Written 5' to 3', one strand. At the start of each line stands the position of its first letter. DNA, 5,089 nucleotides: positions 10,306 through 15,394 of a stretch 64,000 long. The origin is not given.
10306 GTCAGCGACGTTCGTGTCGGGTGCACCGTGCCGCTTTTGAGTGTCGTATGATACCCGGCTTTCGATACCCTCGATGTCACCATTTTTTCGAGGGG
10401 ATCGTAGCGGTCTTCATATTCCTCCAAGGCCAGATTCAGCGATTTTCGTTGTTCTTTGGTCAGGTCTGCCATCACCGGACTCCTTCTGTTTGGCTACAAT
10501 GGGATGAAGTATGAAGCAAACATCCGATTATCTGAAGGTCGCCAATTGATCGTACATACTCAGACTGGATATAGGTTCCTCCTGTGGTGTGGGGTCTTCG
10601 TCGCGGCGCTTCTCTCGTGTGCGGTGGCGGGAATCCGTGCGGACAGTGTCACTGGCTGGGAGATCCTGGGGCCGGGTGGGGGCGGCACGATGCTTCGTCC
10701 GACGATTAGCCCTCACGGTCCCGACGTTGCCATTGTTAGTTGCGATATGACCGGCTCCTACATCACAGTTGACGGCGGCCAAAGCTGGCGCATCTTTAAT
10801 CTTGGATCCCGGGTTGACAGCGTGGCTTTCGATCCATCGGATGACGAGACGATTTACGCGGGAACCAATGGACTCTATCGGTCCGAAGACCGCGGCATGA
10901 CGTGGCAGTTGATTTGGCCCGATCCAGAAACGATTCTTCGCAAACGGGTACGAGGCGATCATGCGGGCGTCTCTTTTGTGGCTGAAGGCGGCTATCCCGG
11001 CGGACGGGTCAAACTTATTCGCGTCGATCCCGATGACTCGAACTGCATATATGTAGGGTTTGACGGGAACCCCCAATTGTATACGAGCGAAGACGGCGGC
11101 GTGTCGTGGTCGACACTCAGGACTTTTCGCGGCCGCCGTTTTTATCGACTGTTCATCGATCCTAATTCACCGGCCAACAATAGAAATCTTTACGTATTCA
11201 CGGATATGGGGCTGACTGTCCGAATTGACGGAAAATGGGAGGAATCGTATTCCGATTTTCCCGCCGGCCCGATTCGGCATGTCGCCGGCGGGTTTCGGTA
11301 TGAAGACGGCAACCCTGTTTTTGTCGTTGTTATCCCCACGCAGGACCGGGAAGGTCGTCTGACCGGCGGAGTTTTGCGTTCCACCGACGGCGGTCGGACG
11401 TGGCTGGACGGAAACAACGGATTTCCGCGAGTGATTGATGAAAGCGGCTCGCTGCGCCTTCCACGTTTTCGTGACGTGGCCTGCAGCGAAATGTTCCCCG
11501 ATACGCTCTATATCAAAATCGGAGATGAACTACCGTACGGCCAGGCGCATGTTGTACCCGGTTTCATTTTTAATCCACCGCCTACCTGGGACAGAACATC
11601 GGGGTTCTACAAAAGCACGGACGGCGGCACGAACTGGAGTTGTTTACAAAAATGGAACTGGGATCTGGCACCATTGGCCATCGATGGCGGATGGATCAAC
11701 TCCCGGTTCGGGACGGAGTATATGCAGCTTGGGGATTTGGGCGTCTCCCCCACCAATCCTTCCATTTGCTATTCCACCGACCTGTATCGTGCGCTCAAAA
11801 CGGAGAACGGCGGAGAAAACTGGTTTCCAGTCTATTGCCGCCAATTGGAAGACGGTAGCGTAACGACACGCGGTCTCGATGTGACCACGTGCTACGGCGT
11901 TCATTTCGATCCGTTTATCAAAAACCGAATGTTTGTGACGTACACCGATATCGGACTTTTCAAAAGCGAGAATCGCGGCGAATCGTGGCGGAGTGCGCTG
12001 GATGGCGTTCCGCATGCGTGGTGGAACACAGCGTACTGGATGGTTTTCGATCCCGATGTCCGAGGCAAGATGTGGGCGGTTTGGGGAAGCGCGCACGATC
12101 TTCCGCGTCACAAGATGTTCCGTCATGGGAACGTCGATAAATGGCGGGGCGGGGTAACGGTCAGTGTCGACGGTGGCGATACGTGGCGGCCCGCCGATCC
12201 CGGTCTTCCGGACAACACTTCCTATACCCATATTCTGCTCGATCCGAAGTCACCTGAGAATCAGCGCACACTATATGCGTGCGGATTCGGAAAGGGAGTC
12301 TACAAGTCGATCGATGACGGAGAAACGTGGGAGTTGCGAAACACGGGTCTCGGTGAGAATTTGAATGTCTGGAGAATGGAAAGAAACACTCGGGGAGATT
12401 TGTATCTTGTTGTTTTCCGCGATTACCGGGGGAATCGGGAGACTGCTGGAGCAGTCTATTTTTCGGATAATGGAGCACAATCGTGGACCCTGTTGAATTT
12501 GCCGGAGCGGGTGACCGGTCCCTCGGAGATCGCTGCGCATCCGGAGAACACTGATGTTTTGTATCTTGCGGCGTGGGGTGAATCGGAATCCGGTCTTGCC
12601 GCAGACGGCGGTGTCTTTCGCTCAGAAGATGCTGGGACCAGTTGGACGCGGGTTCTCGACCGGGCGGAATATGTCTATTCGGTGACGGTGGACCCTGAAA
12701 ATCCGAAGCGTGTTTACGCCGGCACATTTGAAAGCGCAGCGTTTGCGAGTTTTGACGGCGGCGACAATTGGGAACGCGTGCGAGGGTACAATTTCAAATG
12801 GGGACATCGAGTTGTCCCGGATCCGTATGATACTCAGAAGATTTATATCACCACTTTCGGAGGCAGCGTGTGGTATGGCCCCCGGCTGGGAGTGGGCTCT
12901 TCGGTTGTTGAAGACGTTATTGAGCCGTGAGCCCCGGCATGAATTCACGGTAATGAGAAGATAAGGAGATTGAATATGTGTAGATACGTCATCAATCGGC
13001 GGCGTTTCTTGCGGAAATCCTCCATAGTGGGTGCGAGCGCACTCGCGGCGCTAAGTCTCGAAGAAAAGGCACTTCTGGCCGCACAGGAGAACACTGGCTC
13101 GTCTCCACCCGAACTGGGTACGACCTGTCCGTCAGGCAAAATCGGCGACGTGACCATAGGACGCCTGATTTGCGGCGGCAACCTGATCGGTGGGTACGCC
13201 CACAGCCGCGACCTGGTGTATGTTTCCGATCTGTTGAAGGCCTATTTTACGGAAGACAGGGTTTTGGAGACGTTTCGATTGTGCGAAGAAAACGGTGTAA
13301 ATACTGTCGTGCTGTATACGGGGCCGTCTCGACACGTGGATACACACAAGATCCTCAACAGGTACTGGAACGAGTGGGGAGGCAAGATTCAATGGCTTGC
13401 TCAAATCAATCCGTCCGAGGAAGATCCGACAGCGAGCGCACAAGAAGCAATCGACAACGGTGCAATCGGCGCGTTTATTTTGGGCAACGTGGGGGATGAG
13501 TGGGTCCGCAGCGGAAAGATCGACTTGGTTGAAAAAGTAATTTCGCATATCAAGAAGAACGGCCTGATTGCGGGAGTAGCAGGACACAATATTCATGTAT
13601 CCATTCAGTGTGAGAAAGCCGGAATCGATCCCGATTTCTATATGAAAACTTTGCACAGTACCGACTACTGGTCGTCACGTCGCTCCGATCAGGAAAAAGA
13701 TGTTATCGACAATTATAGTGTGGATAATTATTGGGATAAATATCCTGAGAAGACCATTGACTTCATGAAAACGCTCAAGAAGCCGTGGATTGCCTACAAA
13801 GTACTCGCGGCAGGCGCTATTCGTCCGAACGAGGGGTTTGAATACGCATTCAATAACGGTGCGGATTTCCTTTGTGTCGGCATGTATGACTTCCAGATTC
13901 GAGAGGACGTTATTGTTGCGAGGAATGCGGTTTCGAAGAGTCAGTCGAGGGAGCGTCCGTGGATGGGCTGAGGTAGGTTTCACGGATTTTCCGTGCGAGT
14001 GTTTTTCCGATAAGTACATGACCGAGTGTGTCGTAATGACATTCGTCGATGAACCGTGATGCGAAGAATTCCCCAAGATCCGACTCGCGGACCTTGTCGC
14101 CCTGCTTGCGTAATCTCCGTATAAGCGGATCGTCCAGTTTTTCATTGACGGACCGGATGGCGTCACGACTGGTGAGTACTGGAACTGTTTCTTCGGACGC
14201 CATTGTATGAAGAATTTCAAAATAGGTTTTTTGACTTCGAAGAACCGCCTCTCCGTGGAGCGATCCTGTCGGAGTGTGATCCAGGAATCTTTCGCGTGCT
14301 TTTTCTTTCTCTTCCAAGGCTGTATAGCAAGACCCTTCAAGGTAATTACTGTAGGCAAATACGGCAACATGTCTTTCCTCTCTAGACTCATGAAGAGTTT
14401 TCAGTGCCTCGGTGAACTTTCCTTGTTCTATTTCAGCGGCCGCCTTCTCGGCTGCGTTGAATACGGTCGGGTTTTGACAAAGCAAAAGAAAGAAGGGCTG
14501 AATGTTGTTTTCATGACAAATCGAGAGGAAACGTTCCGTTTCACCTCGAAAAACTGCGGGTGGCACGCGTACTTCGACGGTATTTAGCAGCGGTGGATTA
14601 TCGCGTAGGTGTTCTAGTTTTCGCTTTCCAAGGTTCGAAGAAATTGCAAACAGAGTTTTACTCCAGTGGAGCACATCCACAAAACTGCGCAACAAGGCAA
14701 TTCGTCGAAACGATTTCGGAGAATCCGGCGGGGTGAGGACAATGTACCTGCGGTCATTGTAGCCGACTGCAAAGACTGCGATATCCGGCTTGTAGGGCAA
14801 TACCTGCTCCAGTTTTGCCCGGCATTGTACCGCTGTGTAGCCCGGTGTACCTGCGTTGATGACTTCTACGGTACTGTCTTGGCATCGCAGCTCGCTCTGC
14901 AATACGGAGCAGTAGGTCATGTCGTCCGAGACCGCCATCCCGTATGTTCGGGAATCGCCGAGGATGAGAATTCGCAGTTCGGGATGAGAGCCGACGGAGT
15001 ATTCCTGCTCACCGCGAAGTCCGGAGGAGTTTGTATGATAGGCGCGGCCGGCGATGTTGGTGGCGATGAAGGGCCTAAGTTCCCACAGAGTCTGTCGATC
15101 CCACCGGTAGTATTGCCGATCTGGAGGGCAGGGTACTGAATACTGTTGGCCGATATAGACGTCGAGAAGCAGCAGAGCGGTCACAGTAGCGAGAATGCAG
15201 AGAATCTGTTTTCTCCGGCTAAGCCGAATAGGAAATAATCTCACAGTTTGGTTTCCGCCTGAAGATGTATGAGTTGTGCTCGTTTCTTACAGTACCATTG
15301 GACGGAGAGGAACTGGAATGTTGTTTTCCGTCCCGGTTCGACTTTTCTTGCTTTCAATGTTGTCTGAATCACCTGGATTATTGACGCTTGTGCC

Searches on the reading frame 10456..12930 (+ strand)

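Call 44: search_protein_families(library=pfam, proteins=[window:10456-12930:+], max_evalue=0.00001)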
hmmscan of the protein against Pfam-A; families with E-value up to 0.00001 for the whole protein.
window:10456-12930:+ (824 aa): 2 families
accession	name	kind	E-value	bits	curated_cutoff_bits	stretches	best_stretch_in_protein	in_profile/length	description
PF15902.12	Sortilin-Vps10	-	4.6e-24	85.4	33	1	615-742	3-121/446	Sortilin, neurotensin receptor 3,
PF02012.26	BNR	-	1.4e-13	49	27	0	141-152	1-12/12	BNR/Asp-box repeat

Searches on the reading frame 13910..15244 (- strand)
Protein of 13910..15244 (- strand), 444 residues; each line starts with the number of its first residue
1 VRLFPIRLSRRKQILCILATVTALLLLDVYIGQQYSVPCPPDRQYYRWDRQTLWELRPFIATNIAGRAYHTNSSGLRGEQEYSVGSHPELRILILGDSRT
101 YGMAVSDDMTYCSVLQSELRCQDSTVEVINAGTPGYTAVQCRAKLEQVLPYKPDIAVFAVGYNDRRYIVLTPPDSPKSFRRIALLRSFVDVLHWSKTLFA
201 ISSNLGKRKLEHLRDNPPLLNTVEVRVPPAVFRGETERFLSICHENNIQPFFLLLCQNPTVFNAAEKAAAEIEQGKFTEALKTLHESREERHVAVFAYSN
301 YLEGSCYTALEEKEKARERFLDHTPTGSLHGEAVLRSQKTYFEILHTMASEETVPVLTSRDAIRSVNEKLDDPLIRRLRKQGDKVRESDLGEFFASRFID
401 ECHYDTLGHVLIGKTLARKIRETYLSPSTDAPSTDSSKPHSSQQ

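Call 31: search_protein_families(library=pfam, proteins=[window:13910-15244:-], max_evalue=0.001)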
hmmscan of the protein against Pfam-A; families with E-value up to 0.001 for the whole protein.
window:13910-15244:- (444 aa): 2 families
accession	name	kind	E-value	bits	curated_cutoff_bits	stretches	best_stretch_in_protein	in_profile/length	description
PF13472.12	Lipase_GDSL_2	-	6.5e-10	40.2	32.9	1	94-181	1-87/178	GDSL-like Lipase/Acylhydrolase family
PF00657.28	Lipase_GDSL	-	0.00048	20.8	23.6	0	92-181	1-105/208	GDSL-like Lipase/Acylhydrolase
